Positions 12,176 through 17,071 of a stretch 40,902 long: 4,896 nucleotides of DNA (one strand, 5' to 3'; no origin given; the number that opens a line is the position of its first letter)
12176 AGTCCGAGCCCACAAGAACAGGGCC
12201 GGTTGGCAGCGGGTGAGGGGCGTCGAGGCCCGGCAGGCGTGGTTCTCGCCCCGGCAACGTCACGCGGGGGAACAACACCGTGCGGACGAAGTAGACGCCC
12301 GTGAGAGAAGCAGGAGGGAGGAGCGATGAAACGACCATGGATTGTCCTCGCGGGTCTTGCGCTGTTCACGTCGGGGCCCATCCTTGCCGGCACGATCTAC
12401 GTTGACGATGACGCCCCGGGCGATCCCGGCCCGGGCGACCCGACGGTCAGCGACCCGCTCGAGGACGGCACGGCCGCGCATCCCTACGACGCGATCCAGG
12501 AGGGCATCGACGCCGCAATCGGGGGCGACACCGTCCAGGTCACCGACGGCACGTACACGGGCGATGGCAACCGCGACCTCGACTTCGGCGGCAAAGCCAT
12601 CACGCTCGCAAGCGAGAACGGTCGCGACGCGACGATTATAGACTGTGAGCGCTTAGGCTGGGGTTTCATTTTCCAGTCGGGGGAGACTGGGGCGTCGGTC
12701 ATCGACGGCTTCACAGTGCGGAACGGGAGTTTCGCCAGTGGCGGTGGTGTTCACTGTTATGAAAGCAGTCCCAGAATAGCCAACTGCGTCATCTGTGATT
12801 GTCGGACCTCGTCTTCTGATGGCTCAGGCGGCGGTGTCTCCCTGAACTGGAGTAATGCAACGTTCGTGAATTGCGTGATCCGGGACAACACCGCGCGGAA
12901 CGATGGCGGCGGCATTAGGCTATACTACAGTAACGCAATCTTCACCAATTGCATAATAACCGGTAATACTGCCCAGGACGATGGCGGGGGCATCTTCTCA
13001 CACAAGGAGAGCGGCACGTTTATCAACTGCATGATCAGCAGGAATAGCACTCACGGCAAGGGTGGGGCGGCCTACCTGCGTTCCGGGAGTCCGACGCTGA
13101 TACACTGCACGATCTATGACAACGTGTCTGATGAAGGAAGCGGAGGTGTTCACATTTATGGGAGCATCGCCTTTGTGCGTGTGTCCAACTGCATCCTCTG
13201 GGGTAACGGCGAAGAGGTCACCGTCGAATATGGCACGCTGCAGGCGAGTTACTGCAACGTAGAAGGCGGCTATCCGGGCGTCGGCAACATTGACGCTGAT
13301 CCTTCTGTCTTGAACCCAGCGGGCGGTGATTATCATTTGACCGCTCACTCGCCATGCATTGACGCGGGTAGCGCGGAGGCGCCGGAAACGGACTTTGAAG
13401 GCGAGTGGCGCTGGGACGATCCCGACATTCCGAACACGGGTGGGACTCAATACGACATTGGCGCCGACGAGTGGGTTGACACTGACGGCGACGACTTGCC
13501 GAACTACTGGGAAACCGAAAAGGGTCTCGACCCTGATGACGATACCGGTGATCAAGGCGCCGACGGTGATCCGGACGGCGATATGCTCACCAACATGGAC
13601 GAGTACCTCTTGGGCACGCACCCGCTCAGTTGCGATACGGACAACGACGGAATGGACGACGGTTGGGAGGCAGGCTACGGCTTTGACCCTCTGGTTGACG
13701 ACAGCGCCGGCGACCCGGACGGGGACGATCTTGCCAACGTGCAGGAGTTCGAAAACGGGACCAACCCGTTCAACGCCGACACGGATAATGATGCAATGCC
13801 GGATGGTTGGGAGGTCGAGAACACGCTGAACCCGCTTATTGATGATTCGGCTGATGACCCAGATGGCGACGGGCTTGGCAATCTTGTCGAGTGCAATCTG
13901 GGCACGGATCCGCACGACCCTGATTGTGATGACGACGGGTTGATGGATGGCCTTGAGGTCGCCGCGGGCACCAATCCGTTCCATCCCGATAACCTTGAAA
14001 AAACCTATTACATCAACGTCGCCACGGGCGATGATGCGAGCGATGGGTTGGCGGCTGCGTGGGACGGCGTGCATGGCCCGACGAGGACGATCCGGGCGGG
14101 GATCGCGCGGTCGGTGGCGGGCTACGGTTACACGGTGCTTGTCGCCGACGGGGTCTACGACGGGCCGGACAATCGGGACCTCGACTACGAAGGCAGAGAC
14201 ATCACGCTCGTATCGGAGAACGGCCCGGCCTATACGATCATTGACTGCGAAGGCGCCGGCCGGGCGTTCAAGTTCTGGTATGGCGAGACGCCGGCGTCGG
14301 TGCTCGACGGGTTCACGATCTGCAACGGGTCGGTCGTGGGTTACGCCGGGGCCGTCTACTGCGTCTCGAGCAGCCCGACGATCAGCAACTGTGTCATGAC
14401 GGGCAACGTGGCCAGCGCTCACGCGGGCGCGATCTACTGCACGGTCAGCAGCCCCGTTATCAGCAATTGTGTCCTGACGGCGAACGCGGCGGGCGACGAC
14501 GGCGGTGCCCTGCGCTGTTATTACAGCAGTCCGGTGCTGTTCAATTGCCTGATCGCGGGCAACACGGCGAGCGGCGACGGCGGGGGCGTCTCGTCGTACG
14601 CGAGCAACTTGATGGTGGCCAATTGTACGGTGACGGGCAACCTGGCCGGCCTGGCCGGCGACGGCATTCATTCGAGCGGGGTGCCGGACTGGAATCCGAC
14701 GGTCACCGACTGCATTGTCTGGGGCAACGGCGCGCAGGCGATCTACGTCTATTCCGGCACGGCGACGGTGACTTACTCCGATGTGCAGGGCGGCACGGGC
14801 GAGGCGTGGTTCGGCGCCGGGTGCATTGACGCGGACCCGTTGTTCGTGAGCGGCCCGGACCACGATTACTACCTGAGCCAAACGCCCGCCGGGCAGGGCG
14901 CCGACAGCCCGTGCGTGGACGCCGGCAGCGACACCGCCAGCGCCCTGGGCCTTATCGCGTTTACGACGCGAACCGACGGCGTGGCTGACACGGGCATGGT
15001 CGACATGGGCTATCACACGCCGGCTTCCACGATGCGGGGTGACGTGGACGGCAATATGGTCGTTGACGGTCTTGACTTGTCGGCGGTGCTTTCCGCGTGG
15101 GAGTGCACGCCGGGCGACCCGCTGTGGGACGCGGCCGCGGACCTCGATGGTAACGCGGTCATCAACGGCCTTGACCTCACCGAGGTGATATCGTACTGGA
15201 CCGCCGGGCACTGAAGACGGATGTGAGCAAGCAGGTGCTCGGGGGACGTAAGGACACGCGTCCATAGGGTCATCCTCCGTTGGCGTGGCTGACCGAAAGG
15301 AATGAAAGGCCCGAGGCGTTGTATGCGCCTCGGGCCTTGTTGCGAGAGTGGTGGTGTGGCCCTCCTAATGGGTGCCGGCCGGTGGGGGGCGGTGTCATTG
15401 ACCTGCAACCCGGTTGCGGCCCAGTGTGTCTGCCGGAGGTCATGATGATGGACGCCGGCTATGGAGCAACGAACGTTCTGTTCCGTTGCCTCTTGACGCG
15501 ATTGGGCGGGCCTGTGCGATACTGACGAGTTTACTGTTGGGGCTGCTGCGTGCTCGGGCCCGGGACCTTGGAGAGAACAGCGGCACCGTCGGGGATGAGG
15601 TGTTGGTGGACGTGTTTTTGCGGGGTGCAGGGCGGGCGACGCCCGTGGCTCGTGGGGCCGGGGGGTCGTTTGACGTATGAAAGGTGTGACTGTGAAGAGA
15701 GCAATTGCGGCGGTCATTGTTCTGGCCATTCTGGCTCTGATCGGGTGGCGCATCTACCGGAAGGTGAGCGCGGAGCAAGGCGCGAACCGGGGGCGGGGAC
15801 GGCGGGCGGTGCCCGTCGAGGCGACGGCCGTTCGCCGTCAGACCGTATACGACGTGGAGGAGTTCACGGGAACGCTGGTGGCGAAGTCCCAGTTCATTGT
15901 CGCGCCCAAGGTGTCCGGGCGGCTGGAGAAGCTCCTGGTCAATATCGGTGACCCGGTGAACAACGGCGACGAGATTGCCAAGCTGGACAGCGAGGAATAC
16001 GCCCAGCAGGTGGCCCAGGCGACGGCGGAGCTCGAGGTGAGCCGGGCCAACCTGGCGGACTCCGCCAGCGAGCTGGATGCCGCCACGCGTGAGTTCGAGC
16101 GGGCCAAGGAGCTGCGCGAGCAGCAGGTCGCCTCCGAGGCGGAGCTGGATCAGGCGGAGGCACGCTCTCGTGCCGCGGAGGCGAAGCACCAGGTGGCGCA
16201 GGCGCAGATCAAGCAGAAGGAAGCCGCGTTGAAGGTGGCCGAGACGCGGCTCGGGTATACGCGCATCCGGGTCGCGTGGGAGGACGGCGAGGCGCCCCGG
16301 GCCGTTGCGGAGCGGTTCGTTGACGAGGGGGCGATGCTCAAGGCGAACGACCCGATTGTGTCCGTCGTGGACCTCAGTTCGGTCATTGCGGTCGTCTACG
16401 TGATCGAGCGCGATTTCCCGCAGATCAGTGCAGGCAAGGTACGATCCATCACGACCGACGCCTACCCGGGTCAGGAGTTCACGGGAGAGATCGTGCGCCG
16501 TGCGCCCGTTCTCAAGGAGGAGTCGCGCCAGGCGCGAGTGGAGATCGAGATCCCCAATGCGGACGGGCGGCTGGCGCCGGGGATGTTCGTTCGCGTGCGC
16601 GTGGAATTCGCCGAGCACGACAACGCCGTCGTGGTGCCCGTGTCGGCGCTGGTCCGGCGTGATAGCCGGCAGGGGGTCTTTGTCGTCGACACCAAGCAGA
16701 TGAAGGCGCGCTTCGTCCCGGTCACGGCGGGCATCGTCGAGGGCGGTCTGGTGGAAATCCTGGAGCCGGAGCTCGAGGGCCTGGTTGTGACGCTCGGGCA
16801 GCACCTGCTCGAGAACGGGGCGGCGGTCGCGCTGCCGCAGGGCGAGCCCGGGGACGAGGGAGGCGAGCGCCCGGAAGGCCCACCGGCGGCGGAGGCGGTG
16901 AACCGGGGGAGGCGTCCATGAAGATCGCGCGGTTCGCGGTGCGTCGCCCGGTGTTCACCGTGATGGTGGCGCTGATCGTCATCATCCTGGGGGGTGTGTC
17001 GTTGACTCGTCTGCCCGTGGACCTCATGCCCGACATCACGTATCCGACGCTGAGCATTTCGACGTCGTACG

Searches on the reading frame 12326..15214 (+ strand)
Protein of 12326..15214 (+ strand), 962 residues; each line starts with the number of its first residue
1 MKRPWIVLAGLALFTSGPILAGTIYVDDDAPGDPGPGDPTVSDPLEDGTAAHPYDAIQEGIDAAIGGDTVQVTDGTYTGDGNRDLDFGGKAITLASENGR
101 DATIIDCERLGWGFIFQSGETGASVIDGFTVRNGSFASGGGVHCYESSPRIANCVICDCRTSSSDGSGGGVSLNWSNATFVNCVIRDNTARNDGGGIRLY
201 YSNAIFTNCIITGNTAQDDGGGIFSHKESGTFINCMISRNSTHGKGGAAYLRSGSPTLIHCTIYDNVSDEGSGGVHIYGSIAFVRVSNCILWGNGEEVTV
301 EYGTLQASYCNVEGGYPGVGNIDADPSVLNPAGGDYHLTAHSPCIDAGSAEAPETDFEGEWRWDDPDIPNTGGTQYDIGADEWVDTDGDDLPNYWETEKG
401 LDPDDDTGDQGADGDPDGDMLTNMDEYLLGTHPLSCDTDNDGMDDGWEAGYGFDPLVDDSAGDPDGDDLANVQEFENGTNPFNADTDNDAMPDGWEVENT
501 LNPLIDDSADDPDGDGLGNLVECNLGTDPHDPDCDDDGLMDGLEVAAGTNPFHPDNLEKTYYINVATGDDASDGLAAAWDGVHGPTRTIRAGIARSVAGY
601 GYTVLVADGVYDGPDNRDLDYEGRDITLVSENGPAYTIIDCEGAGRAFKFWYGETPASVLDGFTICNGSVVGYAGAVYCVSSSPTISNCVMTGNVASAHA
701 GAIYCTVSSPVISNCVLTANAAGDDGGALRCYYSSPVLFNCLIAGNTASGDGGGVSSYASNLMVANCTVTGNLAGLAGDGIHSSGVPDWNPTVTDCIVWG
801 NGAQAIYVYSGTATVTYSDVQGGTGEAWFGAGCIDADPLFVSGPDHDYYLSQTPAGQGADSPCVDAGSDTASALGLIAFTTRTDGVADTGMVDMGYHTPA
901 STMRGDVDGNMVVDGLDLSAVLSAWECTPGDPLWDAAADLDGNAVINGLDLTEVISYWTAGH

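Call 12: search_protein_families(library=pfam, proteins=[window:12326-15214:+])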
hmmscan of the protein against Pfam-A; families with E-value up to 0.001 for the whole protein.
window:12326-15214:+ (962 aa): 5 families
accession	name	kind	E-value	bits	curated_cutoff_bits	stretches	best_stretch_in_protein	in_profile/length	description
PF05048.19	NosD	-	8.8e-12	45.3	23.6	2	164-303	59-181/212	Periplasmic copper-binding protein (NosD)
PF18884.5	TSP3_bac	-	1.1e-09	38.4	25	1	533-552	1-20/22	Bacterial TSP3 repeat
PF00404.24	Dockerin_1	-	4e-06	27.4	22.9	1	905-957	2-55/57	Dockerin type I domain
PF07602.17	DUF1565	-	8.7e-05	22.4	20.3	0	46-78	7-39/257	Protein of unknown function (DUF1565)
PF02415.23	Chlam_PMP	-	0.00034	21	20.6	0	208-225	1-18/19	Chlamydia polymorphic membrane protein (Chlamydia_PMP) repeat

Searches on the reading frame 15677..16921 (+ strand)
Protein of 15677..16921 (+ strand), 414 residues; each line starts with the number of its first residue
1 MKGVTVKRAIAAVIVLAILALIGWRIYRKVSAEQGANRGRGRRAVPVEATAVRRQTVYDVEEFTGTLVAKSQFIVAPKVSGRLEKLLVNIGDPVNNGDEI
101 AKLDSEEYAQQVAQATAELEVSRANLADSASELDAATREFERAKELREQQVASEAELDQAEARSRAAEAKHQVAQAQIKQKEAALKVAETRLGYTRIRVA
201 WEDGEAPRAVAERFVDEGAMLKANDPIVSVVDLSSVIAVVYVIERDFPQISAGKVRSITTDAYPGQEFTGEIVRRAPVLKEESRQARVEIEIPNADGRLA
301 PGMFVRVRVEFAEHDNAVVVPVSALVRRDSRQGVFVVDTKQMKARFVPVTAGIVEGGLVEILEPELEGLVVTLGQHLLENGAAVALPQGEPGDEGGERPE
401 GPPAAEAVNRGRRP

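Call 12: search_protein_families(library=pfam, proteins=[window:15677-16921:+])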
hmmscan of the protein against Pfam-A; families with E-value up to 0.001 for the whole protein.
window:15677-16921:+ (414 aa): 4 families
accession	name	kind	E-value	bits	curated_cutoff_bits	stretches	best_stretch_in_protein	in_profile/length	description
PF16576.10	HlyD_D23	-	1.2e-26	93.8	30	1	72-305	19-214/214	Barrel-sandwich domain of CusB or HlyD membrane-fusion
PF13437.12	HlyD_3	-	1.2e-10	42.5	22.2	1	210-302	10-106/106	HlyD family secretion protein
PF12700.13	HlyD_2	-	5.2e-05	22.6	25.1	0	219-354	251-376/416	HlyD family secretion protein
PF13533.13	Biotin_lipoyl_2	-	0.00013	22.1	29.8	1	75-104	3-32/32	Biotin-lipoyl like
